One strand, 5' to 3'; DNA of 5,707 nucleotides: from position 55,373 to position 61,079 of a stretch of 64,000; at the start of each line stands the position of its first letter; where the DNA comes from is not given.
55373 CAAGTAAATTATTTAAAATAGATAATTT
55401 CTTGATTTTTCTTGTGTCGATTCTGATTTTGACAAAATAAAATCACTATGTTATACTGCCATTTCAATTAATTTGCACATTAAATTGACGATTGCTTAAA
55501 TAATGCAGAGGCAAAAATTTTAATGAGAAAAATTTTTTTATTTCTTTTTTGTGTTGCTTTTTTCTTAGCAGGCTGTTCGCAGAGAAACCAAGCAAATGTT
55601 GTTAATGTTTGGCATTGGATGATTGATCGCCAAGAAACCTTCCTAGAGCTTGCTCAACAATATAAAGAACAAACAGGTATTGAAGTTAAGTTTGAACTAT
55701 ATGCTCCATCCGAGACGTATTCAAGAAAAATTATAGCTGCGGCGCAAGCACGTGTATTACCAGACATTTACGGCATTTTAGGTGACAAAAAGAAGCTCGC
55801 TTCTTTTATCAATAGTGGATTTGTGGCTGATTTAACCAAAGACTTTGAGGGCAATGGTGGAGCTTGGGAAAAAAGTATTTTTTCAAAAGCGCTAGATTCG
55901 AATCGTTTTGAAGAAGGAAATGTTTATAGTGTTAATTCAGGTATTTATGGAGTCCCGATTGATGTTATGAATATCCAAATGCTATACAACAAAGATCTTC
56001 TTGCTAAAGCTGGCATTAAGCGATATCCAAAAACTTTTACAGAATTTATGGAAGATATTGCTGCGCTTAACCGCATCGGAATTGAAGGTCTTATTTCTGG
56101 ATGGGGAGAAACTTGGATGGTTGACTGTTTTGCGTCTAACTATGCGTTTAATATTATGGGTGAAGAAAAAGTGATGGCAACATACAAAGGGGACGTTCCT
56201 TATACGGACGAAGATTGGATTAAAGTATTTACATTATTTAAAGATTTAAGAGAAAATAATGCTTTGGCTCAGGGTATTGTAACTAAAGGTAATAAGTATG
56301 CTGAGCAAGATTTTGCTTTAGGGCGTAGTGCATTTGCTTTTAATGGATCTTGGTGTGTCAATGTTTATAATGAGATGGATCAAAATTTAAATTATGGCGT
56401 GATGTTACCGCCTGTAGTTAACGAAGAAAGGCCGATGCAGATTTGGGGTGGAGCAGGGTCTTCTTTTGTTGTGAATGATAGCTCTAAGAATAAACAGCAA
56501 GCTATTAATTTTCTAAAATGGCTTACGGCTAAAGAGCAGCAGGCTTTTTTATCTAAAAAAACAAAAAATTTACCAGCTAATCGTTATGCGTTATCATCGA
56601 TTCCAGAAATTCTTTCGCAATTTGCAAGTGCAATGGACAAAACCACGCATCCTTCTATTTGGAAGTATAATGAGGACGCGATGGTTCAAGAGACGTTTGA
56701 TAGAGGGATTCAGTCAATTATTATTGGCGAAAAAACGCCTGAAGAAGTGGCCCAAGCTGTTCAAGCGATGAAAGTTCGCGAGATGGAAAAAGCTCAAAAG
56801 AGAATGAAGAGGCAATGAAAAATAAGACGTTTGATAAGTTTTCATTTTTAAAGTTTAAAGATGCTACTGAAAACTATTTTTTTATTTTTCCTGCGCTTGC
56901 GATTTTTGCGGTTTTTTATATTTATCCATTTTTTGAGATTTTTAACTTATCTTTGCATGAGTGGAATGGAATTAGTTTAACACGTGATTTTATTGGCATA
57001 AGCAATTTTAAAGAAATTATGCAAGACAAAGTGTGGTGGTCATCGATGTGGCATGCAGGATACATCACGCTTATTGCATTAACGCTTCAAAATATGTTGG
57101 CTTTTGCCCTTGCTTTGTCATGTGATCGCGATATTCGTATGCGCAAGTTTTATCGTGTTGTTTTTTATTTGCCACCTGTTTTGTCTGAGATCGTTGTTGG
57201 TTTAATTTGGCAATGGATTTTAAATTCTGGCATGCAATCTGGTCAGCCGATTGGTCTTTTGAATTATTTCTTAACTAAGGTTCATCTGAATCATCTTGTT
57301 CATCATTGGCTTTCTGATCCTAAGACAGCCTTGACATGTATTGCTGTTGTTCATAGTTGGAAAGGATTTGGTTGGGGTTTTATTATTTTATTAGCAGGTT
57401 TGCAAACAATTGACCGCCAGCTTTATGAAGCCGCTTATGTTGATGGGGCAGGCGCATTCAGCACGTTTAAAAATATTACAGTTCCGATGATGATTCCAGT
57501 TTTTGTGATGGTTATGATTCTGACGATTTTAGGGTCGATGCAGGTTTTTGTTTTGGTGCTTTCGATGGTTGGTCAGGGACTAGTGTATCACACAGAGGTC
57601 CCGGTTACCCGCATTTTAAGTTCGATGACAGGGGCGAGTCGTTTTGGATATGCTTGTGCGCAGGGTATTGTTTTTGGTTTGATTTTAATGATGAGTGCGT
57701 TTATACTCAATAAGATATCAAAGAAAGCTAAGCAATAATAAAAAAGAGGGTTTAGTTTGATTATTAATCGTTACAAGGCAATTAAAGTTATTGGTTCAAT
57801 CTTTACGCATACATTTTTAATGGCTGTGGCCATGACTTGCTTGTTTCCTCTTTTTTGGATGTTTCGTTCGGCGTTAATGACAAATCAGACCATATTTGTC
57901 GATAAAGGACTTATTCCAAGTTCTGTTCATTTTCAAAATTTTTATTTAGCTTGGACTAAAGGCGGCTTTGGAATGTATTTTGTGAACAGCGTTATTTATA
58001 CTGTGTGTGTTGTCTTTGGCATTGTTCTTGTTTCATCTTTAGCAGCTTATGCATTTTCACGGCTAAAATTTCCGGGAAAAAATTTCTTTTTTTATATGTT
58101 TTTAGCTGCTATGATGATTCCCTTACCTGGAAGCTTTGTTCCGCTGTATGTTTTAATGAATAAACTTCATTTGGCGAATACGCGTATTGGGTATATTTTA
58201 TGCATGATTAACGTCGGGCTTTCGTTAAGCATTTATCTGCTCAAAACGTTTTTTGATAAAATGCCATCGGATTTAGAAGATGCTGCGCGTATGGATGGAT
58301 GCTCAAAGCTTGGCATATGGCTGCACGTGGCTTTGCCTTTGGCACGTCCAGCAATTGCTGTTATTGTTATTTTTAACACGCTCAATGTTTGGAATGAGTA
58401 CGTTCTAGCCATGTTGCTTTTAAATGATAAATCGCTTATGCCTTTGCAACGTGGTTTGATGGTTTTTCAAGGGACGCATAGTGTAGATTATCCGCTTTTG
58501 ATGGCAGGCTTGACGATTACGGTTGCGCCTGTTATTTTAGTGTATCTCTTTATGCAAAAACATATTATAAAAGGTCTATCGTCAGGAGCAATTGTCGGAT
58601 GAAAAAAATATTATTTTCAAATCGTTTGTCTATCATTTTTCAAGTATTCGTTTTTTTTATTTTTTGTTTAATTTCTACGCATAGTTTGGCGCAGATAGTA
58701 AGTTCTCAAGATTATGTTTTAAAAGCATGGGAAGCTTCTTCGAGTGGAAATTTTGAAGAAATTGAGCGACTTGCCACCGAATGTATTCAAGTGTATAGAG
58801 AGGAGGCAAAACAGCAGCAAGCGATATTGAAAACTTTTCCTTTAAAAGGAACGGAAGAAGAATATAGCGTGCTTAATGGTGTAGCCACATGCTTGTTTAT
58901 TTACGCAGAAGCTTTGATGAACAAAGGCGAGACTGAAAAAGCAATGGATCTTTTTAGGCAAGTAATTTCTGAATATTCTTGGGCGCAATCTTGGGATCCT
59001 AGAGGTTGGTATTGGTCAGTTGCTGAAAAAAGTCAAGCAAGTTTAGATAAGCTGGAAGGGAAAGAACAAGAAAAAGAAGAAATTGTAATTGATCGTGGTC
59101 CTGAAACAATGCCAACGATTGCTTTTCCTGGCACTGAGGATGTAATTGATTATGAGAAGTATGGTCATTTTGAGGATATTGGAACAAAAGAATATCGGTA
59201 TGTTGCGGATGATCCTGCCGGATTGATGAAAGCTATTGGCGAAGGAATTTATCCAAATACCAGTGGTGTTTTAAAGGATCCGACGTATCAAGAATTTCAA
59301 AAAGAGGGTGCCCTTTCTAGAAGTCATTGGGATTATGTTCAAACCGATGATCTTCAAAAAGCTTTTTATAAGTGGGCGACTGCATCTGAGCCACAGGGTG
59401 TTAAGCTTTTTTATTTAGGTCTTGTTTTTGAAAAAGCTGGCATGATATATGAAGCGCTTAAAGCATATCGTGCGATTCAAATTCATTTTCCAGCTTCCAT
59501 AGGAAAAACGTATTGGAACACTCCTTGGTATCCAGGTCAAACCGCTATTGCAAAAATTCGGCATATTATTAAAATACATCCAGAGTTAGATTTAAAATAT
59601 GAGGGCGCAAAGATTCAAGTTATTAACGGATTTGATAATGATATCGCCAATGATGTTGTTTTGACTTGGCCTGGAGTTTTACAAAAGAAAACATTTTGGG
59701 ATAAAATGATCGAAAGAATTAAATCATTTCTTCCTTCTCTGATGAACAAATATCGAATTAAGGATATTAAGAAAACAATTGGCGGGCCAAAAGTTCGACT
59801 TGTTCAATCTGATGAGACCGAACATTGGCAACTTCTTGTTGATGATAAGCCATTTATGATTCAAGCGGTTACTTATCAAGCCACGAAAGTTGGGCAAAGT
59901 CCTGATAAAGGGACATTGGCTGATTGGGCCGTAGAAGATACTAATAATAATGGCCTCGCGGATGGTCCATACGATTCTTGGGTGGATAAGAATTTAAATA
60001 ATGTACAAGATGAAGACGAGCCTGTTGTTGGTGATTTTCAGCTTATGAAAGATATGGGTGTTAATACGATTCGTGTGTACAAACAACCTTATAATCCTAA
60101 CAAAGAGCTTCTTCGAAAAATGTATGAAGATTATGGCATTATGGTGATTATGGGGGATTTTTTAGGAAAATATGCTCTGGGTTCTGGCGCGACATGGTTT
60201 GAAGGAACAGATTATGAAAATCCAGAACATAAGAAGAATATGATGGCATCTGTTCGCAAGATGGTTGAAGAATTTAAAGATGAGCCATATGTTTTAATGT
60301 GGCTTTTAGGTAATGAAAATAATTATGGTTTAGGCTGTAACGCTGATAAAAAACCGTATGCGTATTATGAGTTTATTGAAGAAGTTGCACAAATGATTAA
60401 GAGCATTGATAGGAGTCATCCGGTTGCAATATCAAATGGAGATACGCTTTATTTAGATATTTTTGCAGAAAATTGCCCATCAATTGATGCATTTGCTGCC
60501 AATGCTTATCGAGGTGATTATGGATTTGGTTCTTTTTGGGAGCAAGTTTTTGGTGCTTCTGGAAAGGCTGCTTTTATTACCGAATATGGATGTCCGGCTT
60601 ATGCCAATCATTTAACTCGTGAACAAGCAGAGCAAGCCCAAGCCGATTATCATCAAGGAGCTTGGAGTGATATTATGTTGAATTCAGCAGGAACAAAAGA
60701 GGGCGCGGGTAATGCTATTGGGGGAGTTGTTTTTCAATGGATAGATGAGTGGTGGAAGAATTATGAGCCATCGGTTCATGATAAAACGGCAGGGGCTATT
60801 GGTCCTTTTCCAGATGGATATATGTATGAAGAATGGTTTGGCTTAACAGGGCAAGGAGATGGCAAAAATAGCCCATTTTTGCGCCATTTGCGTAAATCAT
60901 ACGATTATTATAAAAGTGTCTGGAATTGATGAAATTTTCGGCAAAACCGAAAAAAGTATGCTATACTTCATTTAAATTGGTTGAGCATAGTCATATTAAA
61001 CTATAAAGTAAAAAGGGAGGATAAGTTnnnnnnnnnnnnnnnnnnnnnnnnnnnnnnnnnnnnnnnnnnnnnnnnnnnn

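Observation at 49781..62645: Glycan-utilisation locus with a 1010-aa TPR-plus-giant-barrel outer-membrane protein instead of a SusC/TonB-type importer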

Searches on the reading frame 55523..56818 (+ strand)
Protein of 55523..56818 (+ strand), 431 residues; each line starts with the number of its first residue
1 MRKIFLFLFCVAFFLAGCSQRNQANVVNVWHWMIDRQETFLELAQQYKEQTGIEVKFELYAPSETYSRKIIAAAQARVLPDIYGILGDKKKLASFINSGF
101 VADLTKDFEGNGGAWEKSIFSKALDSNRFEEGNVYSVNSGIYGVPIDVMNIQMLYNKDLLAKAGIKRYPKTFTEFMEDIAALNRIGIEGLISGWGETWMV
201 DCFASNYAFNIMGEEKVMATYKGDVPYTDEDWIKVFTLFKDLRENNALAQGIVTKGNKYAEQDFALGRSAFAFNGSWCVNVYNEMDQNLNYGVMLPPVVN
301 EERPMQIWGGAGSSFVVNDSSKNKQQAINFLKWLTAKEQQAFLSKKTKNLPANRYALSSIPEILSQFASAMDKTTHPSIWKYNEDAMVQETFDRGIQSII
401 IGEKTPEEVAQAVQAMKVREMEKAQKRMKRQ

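Call 4: search_protein_families(library=pfam, proteins=[window:55523-56818:+], max_evalue=0.01)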
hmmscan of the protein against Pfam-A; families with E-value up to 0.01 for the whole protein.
window:55523-56818:+ (431 aa): 4 families
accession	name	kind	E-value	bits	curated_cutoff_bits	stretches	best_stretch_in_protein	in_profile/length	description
PF13416.11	SBP_bac_8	-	8.9e-36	124.5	27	1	42-356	1-265/279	Bacterial extracellular solute-binding protein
PF01547.30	SBP_bac_1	-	1.8e-30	107.5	26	1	37-341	5-307/307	Bacterial extracellular solute-binding protein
PF10963.14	Phage_TAC_10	-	0.001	19.6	25.7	0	61-104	33-76/82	Phage tail assembly chaperone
PF13531.11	SBP_bac_11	-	0.0012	19.1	25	0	39-102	12-69/227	Bacterial extracellular solute-binding protein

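Call 5: search_protein_families(library=ncbifam, proteins=[window:55523-56818:+], max_evalue=0.01)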
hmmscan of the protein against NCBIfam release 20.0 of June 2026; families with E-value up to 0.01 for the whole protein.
window:55523-56818:+ (431 aa): 5 families
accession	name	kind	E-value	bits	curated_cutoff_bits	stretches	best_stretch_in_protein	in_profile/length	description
NF053763.1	ABCarbgalBndGanS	equivalog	9e-16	57.6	700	1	136-417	133-412/420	galactooligosaccharide ABC transporter substrate-binding protein GanS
NF007011.0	PRK09474.1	equivalog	7.6e-15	54.6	291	1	29-371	35-351/396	maltose/maltodextrin ABC transporter substrate-binding protein MalE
TIGR03851.1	chitin_NgcE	equivalog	5.5e-11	42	399.65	1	153-416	165-437/450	N-acetylglucosamine/diacetylchitobiose ABC transporter substrate-binding protein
NF010723.1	PRK14125.1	equivalog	0.0054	16.7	60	0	4-53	8-56/87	cell division suppressor protein YneA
NF041193.1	lipo_SP0191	subfamily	0.0056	16.7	75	0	1-25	1-25/190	SP0191 family lipoprotein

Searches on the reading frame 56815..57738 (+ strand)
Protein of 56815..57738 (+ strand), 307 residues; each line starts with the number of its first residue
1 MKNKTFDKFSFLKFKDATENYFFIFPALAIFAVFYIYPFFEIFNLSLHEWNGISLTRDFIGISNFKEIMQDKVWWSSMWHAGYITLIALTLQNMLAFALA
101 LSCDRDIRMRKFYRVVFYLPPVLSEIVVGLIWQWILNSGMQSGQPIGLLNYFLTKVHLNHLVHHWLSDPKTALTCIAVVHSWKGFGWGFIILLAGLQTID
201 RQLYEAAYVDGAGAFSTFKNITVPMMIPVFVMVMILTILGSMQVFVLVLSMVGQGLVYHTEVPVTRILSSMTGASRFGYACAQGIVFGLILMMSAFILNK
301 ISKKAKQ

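Call 4: search_protein_families(library=pfam, proteins=[window:56815-57738:+], max_evalue=0.01)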
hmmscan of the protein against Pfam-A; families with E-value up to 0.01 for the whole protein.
window:56815-57738:+ (307 aa): 1 family
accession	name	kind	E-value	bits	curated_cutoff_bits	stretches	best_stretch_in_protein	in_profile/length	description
PF00528.27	BPD_transp_1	-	4.6e-15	56.3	26.4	1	100-299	9-175/184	Binding-protein-dependent transport system inner membrane component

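Call 5: search_protein_families(library=ncbifam, proteins=[window:56815-57738:+], max_evalue=0.01)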
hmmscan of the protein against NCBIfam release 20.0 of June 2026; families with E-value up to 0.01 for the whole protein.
window:56815-57738:+ (307 aa): 19 families
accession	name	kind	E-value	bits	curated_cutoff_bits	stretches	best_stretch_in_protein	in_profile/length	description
NF007852.0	PRK10561.1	equivalog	3.8e-25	89.3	335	1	14-294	8-280/295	sn-glycerol-3-phosphate ABC transporter permease UgpA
NF040931.1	ABC_arch_GlcT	equivalog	2.5e-24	86.4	360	1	25-290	3-259/278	glucose ABC transporter permease GlcT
NF008232.0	PRK10999.1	equivalog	4.1e-19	68.7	392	1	59-251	264-453/520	maltose ABC transporter permease MalF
TIGR03262.1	PhnU2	equivalog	9.1e-13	47.7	593.25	1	25-297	8-248/546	putative 2-aminoethylphosphonate ABC transporter permease subunit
TIGR01581.1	Mo_ABC_porter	hypoth_equivalog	2.2e-08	33.9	210.3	1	75-265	24-195/225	ABC transporter permease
NF008231.0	PRK10998.1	equivalog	3.4e-08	33.4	261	1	196-245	181-230/296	maltose ABC transporter permease MalG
NF011624.0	PRK15050.1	equivalog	1.2e-07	31.2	247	1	192-300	180-283/297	2-aminoethylphosphonate ABC transporter permease subunit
TIGR03226.1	PhnU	equivalog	1.5e-06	27.9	283.45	1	192-300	198-301/311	2-aminoethylphosphonate ABC transporter permease subunit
NF040932.1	ABC_arch_GlcU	equivalog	1.1e-05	25.2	340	1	195-265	155-225/272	glucose ABC transporter permease GlcU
NF040733.1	ABC_perm_U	equivalog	9.4e-05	22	295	1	193-258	140-206/251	ABC transporter permease subunit SaoP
TIGR03255.1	PhnV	equivalog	0.00017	21.4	358.7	0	29-130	21-124/270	2-aminoethylphosphonate ABC transport system, membrane component PhnV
NF007044.0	PRK09497.1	equivalog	0.0002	21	348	1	27-302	15-275/285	spermidine/putrescine ABC transporter permease PotB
TIGR00969.1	3a0106s02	subfamily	0.00024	20.7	240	1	196-296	166-261/272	sulfate ABC transporter permease subunit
NF043074.1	MMSYN1_0196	equivalog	0.00063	19.1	350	1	192-306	157-267/277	spermidine/putrescine ABC transporter permease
TIGR02139.1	permease_CysT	equivalog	0.0017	18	246.1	1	195-301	154-255/265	sulfate ABC transporter permease subunit CysT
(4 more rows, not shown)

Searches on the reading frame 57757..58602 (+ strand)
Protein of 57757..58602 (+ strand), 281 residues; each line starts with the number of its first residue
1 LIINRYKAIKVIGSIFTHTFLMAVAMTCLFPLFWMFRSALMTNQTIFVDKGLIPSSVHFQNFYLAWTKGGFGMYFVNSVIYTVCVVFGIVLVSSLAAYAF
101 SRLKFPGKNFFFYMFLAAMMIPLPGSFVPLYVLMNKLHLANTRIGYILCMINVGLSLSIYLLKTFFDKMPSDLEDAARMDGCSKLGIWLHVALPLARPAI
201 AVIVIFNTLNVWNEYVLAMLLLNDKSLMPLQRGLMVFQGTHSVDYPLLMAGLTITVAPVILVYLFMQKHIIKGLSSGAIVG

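Call 4: search_protein_families(library=pfam, proteins=[window:57757-58602:+], max_evalue=0.01)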
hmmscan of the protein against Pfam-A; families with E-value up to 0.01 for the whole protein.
window:57757-58602:+ (281 aa): 1 family
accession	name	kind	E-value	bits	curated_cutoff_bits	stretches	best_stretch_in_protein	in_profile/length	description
PF00528.27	BPD_transp_1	-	3.1e-16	60.1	26.4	1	90-274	2-182/184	Binding-protein-dependent transport system inner membrane component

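Call 5: search_protein_families(library=ncbifam, proteins=[window:57757-58602:+], max_evalue=0.01)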
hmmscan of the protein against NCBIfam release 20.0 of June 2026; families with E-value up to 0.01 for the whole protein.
window:57757-58602:+ (281 aa): 11 families
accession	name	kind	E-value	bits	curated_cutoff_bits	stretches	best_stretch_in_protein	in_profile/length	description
NF008210.0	PRK10973.1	equivalog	1.5e-36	126.5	297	1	14-275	9-277/281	sn-glycerol-3-phosphate ABC transporter permease UgpE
NF040932.1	ABC_arch_GlcU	equivalog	1.1e-29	104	340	1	18-275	6-265/272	glucose ABC transporter permease GlcU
NF008231.0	PRK10998.1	equivalog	4.9e-28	98.5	261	1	14-279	13-294/296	maltose ABC transporter permease MalG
TIGR01581.1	Mo_ABC_porter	hypoth_equivalog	1.5e-08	34.4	210.3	1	82-202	30-162/225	ABC transporter permease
TIGR02141.1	modB_ABC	equivalog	1.9e-06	27.7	182.6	1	130-202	67-139/208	molybdate ABC transporter permease subunit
NF040839.1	tungstate_WtpB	equivalog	4.3e-06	26.5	340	1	81-206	57-188/251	tungstate ABC transporter permease WtpB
NF007047.0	PRK09500.1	equivalog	1.3e-05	25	326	1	76-239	61-225/257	spermidine/putrescine ABC transporter permease PotC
TIGR00969.1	3a0106s02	subfamily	5e-05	22.9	240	1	83-268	76-267/272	sulfate ABC transporter permease subunit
TIGR02139.1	permease_CysT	equivalog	6e-05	22.8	246.1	1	126-247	115-236/265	sulfate ABC transporter permease subunit CysT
NF008208.0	PRK10971.1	equivalog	0.0022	17.5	415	0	133-265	130-261/277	sulfate/thiosulfate ABC transporter permease CysT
NF006939.0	PRK09421.1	equivalog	0.0038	16.7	262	0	137-205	87-155/230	molybdate ABC transporter permease subunit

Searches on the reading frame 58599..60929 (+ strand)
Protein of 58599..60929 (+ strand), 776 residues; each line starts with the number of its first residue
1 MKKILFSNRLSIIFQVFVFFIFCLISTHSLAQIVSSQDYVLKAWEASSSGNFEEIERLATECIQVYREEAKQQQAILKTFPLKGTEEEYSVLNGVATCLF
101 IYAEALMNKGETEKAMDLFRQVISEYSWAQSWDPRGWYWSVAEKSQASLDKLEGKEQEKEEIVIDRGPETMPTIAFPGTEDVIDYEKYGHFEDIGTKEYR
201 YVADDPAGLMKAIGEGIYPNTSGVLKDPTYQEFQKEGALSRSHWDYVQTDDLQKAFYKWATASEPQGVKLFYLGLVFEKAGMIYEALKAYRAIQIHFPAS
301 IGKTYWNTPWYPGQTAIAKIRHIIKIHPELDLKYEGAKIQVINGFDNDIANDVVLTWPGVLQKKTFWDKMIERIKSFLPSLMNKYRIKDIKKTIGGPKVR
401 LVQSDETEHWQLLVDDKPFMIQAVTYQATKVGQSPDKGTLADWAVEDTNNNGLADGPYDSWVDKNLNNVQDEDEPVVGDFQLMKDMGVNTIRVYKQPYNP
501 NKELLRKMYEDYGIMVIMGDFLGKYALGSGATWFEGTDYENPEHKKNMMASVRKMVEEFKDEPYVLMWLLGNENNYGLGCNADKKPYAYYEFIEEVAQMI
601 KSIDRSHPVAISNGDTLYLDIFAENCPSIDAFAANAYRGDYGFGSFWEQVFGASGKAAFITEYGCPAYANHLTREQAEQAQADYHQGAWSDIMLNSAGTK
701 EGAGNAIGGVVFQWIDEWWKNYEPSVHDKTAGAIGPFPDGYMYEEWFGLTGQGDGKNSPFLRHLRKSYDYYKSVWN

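Call 4: search_protein_families(library=pfam, proteins=[window:58599-60929:+], max_evalue=0.01)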
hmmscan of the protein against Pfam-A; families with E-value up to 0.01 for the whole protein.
window:58599-60929:+ (776 aa): 7 families
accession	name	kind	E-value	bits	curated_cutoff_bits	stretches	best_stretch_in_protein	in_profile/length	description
PF02836.23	Glyco_hydro_2_C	-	1.4e-14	54.4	21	1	475-669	37-216/302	Glycosyl hydrolases family 2, TIM barrel domain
PF13174.12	TPR_6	-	6.7e-08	33.1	26.3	1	98-126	2-30/33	Tetratricopeptide repeat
PF03198.20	Glyco_hydro_72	-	9.8e-07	28.8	25.9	1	467-667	47-251/314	Glucanosyltransferase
PF07719.23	TPR_2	-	1.4e-05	25.3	27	0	97-125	2-30/34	Tetratricopeptide repeat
PF13428.12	TPR_14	-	0.00064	20.6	23.5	0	99-126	4-31/44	Tetratricopeptide repeat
PF02449.21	Glyco_hydro_42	-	0.0034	17.2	21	1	539-605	103-170/376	Beta-galactosidase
PF00515.34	TPR_1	-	0.0066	16.7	27.8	0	270-291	4-25/34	Tetratricopeptide repeat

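Call 5: search_protein_families(library=ncbifam, proteins=[window:58599-60929:+], max_evalue=0.01)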
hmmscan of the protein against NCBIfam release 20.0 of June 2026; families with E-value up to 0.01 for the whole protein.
window:58599-60929:+ (776 aa): 6 families
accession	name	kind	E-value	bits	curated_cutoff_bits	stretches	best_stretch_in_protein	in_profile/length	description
NF041100.1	betagal_LacZ_Ttogales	equivalog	8.5e-09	33.7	2000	1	475-632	350-494/1090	beta-galactosidase LacZ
NF052611.1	beta_gal_Bga2A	equivalog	3e-07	28.8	999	1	474-577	357-461/1007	beta-galactosidase, LacZ type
NF007666.0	PRK10340.1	equivalog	1.4e-06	26.5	1284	1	474-580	355-456/1030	beta-galactosidase subunit alpha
NF007074.0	PRK09525.1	subfamily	2.8e-06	25.4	1221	1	473-611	370-487/1027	beta-galactosidase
NF007538.0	PRK10150.1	equivalog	4.5e-06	25.3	544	1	472-613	314-452/607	beta-glucuronidase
NF041462.1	GalA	equivalog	0.0031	15.7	900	0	482-612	335-436/763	beta-galactosidase GalA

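Call 34: search_solved_structures(query=window:58599-60929:+, max_evalue=0.01)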
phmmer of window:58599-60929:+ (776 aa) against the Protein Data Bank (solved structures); distinct sequences matched with E-value up to 0.01: 46.
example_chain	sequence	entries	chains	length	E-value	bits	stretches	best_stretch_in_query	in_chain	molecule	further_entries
9oro_A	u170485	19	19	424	4.4e-13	51.6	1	535-664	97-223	Glycoside hydrolase family 158 | GH158(Pro)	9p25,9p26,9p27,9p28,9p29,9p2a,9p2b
6pal_A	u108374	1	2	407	4.7e-11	44.8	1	535-668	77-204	Uncharacterized protein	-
9m0e_A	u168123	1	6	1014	3.7e-05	25.3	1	476-631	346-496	Beta-galactosidase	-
5c70_A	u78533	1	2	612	0.00012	23.6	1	462-614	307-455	Glucuronidase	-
5c71_A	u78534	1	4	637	0.00029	22.4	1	462-614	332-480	Glucuronidase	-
1yq2_A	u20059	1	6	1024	0.00037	22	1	478-579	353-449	beta-galactosidase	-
6d7j_A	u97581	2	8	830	0.0018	19.7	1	478-641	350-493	Beta-Glucuronidase | Glycosyl hydrolase family 2, TIM barrel domain protein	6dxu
6u7i_A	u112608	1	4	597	0.0019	19.7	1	479-662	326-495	Beta-glucuronidase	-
6etz_A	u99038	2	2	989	0.003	19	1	476-578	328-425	Beta-galactosidase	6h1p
6seb_A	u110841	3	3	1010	0.0031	19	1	476-578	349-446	Beta-galactosidase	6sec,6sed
6zjv_A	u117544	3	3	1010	0.0031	19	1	476-578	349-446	Beta-galactosidase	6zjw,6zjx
6zjp_A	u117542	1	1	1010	0.0031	19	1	476-578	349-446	Beta-galactosidase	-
6zjq_A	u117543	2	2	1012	0.0031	19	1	476-578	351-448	Beta-galactosidase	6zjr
3iaq_A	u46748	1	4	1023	0.0052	18.2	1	469-621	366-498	Beta-galactosidase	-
3iap_A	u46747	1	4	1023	0.0053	18.2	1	469-621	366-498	Beta-galactosidase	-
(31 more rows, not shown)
